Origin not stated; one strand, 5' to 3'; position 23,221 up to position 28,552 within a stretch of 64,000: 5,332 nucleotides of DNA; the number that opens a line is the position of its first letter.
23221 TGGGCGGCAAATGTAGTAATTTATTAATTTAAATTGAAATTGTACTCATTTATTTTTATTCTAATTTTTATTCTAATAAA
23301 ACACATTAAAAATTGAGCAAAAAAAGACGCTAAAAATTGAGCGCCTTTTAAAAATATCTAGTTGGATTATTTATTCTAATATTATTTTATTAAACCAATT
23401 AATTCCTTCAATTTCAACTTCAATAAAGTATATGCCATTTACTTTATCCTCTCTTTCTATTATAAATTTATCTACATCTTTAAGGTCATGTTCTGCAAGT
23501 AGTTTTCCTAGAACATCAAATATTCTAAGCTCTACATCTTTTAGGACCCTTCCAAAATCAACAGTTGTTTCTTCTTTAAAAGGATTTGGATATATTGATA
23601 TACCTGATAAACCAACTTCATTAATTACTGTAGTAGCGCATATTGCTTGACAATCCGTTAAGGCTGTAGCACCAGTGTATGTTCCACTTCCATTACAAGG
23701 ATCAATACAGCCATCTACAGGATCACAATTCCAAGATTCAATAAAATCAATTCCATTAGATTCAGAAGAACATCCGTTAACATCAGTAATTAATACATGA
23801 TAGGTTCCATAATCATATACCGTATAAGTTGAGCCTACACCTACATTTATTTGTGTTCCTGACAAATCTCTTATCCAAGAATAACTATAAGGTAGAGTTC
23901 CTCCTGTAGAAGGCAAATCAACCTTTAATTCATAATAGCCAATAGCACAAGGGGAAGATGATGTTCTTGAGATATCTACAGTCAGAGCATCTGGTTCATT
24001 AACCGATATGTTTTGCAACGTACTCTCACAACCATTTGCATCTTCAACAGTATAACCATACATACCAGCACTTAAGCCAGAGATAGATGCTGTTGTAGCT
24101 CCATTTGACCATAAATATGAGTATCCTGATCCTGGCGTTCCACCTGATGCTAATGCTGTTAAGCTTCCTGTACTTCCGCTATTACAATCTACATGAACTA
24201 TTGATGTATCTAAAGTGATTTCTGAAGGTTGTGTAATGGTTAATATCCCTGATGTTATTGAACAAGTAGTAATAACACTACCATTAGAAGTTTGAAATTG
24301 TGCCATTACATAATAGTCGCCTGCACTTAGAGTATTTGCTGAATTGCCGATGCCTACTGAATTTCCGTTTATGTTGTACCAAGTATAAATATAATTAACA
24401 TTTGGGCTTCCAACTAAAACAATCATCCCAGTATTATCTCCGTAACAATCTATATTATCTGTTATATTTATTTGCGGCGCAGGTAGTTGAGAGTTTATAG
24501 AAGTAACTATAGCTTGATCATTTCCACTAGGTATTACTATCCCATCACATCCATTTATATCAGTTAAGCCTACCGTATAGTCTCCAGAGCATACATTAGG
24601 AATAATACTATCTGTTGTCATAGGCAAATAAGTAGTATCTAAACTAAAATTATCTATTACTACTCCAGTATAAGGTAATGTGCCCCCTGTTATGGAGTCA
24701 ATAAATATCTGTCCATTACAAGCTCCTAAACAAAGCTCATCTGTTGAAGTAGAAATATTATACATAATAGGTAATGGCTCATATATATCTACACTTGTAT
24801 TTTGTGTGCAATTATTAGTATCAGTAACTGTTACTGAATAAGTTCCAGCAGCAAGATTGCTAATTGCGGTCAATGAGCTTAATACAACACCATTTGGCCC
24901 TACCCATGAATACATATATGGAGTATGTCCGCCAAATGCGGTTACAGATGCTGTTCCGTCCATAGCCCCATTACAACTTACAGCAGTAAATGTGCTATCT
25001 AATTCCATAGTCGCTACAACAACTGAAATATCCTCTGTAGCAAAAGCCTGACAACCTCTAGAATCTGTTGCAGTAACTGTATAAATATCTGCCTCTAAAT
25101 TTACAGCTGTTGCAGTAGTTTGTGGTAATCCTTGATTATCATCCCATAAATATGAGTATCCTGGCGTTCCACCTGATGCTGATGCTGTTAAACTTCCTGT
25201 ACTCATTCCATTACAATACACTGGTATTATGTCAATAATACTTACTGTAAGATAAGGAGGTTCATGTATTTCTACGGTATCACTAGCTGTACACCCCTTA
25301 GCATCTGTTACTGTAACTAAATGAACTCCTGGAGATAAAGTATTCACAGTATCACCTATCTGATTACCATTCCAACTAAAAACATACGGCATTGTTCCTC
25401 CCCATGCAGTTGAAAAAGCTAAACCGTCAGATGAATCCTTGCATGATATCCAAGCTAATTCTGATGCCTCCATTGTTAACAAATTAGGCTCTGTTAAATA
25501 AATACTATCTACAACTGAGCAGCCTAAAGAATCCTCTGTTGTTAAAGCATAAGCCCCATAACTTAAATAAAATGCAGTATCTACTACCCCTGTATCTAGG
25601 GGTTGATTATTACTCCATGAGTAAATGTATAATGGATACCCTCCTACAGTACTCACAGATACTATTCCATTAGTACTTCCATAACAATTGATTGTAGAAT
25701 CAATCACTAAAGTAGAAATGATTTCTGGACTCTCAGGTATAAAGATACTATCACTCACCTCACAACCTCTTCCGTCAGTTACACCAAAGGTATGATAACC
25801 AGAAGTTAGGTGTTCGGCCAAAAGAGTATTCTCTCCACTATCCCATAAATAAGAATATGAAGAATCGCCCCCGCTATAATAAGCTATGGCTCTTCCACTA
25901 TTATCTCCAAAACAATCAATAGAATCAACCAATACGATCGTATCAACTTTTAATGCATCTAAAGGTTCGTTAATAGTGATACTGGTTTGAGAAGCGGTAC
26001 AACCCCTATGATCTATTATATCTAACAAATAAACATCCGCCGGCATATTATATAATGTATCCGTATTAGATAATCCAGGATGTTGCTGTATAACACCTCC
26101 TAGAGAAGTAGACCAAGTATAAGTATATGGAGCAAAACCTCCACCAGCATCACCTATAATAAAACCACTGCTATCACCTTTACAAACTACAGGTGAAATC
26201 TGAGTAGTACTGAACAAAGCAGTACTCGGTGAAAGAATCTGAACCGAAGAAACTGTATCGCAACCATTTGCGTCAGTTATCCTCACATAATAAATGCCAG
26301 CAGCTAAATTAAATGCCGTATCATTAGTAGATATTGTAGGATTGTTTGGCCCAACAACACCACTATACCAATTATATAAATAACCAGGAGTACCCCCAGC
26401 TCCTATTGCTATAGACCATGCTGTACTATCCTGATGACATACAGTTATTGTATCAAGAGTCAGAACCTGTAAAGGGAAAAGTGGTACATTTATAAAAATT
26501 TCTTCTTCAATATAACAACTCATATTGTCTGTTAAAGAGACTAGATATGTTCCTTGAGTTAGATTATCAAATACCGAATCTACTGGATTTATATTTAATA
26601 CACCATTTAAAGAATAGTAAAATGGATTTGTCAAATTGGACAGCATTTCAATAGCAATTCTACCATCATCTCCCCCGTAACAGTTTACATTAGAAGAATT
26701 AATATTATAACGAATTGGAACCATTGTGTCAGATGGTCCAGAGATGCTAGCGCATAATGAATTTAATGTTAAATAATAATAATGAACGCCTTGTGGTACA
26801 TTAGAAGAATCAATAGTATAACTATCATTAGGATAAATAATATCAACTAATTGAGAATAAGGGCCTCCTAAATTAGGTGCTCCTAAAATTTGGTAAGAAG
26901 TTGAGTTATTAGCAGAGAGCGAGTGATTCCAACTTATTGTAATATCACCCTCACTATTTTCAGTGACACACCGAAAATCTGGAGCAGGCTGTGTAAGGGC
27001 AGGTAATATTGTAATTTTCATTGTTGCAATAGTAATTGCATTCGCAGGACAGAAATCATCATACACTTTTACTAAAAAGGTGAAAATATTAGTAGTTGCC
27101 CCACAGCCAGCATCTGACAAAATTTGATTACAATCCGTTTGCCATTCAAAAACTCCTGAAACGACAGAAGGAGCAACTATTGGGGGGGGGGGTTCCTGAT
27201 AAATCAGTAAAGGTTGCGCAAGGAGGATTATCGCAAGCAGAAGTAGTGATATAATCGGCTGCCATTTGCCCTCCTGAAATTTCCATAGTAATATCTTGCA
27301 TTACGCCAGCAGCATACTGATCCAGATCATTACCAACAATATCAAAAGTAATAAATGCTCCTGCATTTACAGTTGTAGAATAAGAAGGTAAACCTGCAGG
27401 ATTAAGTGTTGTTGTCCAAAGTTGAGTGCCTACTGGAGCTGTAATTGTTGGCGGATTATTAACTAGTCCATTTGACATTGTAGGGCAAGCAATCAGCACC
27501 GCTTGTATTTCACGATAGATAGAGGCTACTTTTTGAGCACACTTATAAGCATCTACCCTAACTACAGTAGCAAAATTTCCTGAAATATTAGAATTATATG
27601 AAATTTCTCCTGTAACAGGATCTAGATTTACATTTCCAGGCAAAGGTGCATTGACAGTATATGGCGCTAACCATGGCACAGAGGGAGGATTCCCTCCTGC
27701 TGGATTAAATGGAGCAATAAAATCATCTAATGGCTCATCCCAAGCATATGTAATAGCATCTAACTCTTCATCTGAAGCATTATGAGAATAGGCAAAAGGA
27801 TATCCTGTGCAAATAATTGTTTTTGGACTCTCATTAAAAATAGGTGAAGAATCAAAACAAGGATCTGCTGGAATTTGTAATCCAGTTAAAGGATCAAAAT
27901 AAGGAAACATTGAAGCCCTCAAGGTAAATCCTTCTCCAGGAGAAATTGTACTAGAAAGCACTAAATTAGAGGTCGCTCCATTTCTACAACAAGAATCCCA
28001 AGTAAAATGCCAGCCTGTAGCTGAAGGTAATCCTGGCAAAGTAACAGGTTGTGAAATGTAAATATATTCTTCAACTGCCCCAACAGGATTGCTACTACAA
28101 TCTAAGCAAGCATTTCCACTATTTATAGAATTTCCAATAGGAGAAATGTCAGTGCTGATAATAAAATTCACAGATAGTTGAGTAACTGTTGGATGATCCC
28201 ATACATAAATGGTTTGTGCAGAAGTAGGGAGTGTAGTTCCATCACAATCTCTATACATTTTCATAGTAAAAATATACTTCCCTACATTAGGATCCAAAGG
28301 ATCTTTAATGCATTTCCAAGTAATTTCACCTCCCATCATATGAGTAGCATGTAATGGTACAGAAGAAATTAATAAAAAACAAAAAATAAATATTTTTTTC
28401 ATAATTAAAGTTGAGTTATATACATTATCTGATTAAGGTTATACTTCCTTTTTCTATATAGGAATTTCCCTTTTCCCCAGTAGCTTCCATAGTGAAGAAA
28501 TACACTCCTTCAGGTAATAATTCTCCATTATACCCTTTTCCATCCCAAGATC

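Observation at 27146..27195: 11-nt poly-C tract splits a 1,676-codon T9SS adhesin gene: candidate slipped-strand ON/OFF switch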

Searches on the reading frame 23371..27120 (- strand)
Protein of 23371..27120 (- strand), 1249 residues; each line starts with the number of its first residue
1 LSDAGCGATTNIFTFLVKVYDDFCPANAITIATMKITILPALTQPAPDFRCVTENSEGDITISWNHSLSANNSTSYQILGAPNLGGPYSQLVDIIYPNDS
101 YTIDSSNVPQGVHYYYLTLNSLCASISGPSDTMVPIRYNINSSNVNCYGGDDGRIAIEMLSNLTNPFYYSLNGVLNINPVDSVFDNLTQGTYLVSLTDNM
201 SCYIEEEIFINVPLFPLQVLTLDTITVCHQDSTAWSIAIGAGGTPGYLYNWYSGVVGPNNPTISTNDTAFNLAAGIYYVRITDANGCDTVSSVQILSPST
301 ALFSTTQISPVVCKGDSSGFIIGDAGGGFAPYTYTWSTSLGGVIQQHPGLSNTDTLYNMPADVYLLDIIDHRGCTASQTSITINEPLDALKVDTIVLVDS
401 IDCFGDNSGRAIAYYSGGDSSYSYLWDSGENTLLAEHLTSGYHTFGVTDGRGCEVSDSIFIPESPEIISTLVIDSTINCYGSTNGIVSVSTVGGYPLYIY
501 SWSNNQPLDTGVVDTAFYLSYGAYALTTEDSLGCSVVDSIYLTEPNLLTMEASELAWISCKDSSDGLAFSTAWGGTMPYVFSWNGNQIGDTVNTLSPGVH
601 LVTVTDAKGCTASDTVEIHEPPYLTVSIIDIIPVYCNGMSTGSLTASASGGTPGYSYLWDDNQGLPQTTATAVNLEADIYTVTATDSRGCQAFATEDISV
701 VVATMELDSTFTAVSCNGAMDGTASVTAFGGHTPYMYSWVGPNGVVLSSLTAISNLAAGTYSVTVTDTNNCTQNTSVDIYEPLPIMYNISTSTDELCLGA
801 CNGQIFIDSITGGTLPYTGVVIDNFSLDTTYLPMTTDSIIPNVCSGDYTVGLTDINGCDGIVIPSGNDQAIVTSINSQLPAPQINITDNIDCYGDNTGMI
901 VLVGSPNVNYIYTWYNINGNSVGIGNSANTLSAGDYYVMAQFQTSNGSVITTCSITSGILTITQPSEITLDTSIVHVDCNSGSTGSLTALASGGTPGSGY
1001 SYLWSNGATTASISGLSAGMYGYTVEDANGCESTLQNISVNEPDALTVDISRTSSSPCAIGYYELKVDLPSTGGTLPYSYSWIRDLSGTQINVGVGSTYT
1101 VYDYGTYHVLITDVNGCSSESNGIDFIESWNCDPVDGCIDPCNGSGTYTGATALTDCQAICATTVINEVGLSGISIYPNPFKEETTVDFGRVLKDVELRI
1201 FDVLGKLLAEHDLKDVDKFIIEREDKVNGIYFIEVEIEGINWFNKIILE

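Call 5: search_protein_families(library=pfam, proteins=[window:23371-27120:-], max_evalue=0.01)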
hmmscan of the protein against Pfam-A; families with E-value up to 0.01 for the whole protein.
window:23371-27120:- (1249 aa): 3 families
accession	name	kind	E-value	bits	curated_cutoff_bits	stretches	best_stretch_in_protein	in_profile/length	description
PF13573.12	SprB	-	9.3e-49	163.2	28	8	633-663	6-36/37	SprB repeat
PF18962.6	Por_Secre_tail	-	2.4e-13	50.6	27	1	1176-1247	1-74/75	Secretion system C-terminal sorting domain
PF19081.6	Ig_7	-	6.4e-05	23.6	27.3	1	223-292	8-75/84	Ig-like domain CHU_C associated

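Call 32: search_protein_families(library=ncbifam, proteins=[window:23371-27120:-], max_evalue=0.01)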
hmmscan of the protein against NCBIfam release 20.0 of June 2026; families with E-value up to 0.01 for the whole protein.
window:23371-27120:- (1249 aa): 2 families
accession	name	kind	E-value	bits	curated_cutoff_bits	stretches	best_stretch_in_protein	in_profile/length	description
TIGR04183.1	Por_Secre_tail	domain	1.3e-11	44.3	23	1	1176-1247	1-70/72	T9SS type A sorting domain-containing protein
NF038113.1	T9SSA_dep_M36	equivalog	1.2e-09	36.9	885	1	1158-1248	777-868/869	T9SS-dependent M36 family metallopeptidase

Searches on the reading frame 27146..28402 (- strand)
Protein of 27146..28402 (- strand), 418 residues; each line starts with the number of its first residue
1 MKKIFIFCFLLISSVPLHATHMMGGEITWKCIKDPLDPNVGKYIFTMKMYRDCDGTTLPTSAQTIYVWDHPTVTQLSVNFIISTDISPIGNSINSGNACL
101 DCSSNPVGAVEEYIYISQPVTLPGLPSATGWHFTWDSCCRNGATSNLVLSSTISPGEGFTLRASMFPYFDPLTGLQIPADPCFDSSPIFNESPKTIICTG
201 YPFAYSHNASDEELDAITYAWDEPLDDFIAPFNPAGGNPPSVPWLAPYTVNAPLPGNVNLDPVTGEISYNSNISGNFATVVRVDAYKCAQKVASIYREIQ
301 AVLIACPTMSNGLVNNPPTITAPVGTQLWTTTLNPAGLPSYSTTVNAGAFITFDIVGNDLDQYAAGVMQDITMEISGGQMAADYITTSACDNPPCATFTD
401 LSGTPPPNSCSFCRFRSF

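Call 5: search_protein_families(library=pfam, proteins=[window:27146-28402:-], max_evalue=0.01)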
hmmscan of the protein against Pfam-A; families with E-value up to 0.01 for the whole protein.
window:27146-28402:- (418 aa): 0 families

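Call 32: search_protein_families(library=ncbifam, proteins=[window:27146-28402:-], max_evalue=0.01)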
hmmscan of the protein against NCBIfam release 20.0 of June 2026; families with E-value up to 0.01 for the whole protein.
window:27146-28402:- (418 aa): 0 families
